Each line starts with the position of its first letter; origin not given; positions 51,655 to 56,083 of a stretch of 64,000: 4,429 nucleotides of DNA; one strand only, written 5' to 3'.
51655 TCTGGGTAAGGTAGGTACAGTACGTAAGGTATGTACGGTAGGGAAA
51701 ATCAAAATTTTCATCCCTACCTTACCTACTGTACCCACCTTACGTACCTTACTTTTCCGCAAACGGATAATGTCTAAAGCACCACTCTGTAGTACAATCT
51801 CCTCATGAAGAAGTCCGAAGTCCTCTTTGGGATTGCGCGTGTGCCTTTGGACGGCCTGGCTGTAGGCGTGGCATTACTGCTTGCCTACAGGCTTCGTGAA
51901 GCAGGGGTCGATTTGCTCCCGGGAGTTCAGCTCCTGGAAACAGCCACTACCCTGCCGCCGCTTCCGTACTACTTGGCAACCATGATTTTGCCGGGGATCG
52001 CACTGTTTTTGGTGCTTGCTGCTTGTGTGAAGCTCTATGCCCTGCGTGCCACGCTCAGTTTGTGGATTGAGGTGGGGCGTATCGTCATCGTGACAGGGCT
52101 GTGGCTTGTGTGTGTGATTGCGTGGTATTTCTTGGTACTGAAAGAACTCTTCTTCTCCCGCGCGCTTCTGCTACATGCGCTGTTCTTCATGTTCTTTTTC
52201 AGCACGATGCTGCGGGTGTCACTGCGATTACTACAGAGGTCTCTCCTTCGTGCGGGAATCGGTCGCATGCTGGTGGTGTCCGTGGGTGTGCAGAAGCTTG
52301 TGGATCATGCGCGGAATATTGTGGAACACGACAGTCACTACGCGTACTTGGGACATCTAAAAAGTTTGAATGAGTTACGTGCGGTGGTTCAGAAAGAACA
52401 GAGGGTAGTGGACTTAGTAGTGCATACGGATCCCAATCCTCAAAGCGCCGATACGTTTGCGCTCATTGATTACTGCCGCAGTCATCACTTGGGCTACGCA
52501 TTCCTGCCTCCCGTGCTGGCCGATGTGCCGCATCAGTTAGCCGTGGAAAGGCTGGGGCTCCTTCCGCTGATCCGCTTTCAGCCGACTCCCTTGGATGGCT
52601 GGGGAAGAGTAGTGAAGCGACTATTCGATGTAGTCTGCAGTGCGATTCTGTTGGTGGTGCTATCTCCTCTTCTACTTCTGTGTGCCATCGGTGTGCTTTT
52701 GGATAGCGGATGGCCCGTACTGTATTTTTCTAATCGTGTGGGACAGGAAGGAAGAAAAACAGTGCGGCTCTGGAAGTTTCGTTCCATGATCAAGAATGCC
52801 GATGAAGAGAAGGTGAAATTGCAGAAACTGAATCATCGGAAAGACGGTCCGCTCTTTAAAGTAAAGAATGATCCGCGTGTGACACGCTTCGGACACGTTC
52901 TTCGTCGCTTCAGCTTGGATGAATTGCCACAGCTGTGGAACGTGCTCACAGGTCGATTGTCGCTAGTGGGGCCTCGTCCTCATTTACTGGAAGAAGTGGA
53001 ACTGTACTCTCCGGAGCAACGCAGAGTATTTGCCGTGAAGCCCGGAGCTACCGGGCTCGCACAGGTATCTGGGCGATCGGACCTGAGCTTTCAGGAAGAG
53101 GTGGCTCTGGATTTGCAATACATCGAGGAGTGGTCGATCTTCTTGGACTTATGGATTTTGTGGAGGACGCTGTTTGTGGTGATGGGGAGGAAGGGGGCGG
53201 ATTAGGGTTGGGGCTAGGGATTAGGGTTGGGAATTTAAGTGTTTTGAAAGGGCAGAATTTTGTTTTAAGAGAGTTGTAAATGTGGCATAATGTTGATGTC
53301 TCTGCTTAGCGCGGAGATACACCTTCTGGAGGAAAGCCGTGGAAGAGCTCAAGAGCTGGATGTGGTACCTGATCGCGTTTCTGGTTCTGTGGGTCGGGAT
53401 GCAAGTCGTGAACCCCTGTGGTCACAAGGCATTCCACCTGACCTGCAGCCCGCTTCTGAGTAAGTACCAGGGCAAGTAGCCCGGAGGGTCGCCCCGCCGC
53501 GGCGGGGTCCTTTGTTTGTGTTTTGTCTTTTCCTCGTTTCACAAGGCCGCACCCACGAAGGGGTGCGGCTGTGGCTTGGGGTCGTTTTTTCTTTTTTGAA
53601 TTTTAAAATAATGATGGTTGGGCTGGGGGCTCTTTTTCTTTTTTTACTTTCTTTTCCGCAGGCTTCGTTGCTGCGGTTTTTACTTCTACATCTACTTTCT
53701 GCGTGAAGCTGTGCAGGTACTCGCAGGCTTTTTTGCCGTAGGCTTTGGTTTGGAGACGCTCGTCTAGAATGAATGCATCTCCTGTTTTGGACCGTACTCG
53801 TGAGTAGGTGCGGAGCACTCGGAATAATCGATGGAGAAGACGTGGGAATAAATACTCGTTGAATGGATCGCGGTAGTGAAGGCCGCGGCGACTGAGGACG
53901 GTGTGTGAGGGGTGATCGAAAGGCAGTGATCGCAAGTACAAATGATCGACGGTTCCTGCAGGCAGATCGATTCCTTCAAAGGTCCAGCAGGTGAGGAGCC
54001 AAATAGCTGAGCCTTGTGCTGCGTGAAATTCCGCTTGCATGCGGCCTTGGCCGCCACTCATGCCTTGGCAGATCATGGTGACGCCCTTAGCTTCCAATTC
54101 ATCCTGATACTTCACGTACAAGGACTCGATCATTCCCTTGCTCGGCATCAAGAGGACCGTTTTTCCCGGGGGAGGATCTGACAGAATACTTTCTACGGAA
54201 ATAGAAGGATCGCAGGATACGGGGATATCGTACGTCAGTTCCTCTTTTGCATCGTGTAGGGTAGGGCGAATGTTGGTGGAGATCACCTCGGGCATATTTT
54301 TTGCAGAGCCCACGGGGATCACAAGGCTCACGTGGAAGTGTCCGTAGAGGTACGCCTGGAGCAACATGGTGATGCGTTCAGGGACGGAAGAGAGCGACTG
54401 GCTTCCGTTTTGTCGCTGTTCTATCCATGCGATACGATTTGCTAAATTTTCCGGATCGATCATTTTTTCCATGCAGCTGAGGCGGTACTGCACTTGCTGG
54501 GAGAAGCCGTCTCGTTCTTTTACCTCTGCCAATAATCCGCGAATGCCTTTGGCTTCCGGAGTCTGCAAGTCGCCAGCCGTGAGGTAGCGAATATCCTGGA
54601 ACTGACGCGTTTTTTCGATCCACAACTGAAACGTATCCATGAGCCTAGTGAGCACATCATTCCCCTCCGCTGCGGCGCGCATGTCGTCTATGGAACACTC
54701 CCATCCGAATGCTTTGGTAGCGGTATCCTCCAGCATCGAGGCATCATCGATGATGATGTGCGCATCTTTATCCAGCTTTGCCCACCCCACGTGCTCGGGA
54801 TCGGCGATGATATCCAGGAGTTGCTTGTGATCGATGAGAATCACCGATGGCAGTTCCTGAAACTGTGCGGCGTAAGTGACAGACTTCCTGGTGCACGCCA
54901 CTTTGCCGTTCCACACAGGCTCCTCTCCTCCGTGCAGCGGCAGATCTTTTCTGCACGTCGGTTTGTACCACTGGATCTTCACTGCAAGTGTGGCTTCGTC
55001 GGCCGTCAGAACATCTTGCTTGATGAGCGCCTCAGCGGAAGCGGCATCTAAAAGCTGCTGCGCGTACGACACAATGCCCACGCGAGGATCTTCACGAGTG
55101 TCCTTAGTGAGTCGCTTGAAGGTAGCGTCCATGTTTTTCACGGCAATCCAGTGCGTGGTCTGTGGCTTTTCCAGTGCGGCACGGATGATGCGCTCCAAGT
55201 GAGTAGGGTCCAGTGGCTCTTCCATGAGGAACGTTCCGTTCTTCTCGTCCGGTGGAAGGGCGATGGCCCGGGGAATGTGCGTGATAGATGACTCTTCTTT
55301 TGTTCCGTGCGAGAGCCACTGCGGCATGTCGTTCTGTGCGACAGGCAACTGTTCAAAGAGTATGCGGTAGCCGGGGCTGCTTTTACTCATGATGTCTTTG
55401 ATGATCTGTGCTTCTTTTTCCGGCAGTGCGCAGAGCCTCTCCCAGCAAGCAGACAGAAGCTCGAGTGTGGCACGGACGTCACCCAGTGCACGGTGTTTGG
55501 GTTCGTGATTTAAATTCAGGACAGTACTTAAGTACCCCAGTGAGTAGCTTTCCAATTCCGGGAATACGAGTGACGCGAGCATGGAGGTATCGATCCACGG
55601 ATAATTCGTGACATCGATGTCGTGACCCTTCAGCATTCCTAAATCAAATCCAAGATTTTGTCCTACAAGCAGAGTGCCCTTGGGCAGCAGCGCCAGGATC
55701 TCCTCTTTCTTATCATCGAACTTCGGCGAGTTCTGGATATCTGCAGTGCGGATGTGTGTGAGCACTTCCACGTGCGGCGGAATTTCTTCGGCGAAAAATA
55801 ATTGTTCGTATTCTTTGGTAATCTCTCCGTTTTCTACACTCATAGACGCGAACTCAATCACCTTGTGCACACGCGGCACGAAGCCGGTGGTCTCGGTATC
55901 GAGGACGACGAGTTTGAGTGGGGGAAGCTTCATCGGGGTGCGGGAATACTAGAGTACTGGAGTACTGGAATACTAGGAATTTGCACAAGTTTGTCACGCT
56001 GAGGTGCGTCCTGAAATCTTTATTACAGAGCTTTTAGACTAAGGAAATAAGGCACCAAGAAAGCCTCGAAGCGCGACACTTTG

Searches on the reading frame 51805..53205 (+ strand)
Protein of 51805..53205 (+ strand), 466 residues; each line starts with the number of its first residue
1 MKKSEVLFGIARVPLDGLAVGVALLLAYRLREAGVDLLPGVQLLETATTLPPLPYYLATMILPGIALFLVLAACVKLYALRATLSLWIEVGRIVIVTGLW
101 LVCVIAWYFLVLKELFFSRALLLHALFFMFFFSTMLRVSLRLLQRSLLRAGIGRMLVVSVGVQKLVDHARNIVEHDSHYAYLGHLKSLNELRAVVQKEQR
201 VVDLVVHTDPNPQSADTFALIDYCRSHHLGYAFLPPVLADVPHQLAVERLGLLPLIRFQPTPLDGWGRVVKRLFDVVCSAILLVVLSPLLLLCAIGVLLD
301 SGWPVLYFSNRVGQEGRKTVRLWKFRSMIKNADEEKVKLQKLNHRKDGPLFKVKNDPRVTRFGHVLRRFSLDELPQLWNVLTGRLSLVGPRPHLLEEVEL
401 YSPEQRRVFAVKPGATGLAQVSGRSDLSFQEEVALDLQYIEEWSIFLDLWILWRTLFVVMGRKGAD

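Call 61: search_protein_families(library=pfam, proteins=[window:51805-53205:+])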
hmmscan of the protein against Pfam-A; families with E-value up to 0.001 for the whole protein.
window:51805-53205:+ (466 aa): 1 family
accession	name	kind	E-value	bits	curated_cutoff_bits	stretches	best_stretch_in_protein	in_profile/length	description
PF02397.22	Bac_transf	-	1.7e-63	213.9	27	1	271-460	1-178/179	Bacterial sugar transferase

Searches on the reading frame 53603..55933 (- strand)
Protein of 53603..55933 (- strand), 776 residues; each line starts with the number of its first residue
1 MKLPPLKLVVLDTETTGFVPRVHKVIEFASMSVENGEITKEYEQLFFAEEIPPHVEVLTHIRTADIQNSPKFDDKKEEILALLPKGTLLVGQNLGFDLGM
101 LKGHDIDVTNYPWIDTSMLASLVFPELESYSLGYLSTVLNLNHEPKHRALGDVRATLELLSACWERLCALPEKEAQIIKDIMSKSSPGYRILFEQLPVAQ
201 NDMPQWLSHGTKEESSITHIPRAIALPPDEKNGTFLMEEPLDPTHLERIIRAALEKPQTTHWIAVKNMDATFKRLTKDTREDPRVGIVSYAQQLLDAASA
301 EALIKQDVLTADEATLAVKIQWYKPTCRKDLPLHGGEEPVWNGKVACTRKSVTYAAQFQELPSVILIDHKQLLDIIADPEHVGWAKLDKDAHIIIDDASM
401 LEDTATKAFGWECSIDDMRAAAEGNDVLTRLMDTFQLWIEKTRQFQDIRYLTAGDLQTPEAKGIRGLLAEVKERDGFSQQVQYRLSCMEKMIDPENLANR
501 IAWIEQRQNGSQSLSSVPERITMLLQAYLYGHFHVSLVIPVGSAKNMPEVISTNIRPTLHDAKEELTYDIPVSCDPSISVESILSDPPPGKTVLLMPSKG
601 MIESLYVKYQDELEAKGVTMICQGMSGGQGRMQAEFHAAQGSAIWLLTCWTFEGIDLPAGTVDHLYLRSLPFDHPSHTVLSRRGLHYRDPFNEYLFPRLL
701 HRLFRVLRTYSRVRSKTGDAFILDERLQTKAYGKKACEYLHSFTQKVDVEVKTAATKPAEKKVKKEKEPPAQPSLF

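Call 9: search_protein_families(library=pfam, proteins=[window:53603-55933:-])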
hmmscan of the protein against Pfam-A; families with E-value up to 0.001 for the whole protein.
window:53603-55933:- (776 aa): 2 families
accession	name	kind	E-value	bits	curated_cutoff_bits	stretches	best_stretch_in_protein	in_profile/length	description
PF00929.31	RNase_T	-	3.8e-24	86.5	24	1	9-160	1-164/164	Exonuclease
PF13307.12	Helicase_C_2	-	4.2e-11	43.6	25.3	1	588-741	8-168/170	Helicase C-terminal domain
